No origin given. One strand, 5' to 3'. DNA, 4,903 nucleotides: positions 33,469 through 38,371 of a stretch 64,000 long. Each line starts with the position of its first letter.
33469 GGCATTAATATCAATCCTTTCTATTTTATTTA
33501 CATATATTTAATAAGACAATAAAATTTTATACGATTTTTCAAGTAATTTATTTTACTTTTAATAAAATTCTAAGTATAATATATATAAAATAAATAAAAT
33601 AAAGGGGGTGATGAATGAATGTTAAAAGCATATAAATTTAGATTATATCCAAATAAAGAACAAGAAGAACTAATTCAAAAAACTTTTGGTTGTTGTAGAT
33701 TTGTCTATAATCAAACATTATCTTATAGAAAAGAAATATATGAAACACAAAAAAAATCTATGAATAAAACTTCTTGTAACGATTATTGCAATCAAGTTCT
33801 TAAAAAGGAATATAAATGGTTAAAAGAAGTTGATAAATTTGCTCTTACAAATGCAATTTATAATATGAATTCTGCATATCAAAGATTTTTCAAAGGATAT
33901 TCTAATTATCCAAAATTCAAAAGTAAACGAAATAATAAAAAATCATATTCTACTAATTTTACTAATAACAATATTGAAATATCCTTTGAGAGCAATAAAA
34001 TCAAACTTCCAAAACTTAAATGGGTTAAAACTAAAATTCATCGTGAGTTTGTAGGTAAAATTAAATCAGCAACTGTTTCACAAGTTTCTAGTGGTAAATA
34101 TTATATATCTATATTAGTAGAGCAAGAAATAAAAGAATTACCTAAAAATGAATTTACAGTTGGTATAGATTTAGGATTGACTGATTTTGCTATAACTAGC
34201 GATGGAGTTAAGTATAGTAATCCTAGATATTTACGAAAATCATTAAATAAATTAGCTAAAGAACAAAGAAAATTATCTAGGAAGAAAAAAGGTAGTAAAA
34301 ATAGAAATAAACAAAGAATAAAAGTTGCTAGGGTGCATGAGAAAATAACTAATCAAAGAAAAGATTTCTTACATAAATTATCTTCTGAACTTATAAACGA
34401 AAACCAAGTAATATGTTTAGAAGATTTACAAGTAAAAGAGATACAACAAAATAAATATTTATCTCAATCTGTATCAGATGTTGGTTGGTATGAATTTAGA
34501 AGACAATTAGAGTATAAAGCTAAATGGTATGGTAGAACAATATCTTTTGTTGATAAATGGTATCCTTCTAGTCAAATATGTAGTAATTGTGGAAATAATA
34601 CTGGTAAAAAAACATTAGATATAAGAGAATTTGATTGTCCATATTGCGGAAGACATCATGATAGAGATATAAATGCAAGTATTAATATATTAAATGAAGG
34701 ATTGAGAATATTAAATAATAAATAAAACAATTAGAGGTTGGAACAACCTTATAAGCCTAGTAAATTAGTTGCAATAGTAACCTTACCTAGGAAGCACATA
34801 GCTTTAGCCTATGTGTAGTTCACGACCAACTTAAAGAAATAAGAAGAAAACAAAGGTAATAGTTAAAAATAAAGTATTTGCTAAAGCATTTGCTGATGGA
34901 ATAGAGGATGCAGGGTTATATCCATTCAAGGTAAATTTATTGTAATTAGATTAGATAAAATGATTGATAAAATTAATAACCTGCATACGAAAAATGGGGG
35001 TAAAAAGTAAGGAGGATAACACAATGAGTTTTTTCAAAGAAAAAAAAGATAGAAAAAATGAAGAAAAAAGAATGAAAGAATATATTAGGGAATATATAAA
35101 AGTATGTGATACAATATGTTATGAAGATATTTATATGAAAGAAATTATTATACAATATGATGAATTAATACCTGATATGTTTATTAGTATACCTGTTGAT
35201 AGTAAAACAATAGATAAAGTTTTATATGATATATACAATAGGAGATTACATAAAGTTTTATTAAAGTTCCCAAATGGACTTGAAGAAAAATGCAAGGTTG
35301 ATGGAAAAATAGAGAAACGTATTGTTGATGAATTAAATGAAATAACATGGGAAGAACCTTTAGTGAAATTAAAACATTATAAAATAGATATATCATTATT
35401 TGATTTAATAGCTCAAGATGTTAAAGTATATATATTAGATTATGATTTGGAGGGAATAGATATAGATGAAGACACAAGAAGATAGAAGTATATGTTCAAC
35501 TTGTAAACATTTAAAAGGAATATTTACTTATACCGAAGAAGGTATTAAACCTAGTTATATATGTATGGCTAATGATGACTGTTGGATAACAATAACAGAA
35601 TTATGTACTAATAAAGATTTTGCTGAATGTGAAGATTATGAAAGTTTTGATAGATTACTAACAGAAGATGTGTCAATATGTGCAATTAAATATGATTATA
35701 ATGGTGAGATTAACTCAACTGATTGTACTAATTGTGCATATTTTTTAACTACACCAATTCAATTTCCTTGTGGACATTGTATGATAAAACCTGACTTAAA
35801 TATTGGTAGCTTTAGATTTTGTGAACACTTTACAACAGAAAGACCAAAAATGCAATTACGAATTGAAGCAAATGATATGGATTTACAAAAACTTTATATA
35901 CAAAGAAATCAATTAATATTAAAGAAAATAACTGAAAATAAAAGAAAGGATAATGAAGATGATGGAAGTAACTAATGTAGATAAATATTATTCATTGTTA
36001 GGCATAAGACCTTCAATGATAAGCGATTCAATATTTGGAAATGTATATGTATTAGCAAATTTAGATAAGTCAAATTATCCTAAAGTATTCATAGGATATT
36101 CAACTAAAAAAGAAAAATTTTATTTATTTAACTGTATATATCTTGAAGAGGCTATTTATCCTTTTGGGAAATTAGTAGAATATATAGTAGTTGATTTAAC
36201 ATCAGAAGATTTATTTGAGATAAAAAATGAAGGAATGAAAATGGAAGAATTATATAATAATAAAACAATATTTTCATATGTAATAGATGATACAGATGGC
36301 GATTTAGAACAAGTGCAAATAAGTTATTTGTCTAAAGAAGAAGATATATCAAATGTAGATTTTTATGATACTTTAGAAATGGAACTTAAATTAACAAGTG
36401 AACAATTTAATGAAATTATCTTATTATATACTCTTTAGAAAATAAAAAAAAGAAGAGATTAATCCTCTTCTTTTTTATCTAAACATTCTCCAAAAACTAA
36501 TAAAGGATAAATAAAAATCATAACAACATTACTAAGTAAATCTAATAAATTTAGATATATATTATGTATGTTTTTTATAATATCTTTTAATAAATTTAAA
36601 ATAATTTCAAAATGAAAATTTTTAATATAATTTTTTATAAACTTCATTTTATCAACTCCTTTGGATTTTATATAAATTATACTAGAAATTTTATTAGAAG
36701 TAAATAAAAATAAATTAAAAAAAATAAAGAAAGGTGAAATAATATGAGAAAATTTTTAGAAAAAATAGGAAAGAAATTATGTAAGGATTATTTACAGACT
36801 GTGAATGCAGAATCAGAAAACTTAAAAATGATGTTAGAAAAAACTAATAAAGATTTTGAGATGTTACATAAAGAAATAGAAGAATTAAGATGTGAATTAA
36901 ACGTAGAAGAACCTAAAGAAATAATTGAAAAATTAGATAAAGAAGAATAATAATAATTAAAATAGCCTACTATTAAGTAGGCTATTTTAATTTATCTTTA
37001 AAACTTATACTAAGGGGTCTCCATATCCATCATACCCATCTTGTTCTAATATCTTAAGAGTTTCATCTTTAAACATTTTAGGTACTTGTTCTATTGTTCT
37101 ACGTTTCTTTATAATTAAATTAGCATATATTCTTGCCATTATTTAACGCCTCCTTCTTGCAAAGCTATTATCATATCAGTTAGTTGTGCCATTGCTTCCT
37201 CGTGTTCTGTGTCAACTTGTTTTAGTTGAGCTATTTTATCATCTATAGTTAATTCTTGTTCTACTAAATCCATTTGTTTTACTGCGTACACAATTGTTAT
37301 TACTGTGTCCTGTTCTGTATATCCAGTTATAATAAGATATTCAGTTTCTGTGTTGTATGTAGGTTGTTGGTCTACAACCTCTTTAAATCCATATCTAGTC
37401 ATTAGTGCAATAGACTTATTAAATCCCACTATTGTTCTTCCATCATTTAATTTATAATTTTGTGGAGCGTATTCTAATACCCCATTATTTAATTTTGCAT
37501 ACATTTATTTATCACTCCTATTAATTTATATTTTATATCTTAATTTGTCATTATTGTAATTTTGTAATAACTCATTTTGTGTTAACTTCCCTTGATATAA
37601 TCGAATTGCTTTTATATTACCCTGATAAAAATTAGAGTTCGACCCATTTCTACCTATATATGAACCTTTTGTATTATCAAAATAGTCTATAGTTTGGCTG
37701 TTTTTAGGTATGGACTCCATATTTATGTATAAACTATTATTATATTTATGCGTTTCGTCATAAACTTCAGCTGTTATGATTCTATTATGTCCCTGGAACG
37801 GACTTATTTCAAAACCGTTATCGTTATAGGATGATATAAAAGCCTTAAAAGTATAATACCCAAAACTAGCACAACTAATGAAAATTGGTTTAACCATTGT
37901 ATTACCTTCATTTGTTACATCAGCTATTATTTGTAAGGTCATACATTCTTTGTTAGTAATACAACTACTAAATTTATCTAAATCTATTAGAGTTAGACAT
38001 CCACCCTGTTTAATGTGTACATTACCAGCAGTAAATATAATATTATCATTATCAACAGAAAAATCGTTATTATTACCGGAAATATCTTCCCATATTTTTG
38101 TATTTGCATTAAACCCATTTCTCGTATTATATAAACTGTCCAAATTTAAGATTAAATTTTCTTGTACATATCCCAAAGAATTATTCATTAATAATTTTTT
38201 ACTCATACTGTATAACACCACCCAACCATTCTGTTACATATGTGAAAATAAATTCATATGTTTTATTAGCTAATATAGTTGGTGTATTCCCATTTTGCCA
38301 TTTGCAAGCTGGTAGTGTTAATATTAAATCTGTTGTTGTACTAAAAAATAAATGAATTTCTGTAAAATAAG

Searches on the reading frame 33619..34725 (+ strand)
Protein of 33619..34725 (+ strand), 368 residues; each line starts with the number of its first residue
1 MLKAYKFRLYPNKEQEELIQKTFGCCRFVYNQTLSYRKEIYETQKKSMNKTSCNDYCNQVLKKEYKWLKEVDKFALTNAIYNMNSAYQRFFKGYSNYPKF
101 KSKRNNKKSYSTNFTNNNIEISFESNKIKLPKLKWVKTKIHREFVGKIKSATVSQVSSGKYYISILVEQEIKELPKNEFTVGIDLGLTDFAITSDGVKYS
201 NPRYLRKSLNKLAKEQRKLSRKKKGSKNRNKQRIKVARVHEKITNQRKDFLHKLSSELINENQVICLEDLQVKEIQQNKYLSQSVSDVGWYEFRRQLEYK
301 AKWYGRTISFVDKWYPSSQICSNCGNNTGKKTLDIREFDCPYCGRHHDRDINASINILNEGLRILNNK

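Call 12: search_protein_families(library=pfam, proteins=[window:33619-34725:+], max_evalue=0.01)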
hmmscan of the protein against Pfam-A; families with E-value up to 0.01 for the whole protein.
window:33619-34725:+ (368 aa): 5 families
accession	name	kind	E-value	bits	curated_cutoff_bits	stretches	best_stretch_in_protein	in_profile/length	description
PF01385.25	OrfB_IS605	-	3.4e-30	105.1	30.5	1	165-277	2-118/120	Probable transposase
PF07282.18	Cas12f1-like_TNB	-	2.1e-26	92.3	26.3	1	290-357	1-60/60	Cas12f1-like, TNB domain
PF12323.14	HTH_OrfB_IS605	-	4e-23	81.1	21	1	1-46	1-47/47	Helix-turn-helix domain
PF03969.22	AFG1_ATPase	-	0.0039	16.6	27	1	227-281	90-146/361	AFG1-like ATPase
PF13248.11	Zn_ribbon_3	-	0.0098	15.8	27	0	337-351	2-17/26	zinc-ribbon domain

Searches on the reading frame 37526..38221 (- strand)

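Call 28: search_protein_families(library=pfam, proteins=[window:37526-38221:-], max_evalue=0.001)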
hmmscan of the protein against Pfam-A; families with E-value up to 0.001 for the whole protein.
window:37526-38221:- (231 aa): 1 family
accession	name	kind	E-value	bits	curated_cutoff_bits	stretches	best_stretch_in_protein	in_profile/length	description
PF13385.13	Laminin_G_3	-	9.9e-05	23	27.6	1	153-217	87-149/151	Concanavalin A-like lectin/glucanases superfamily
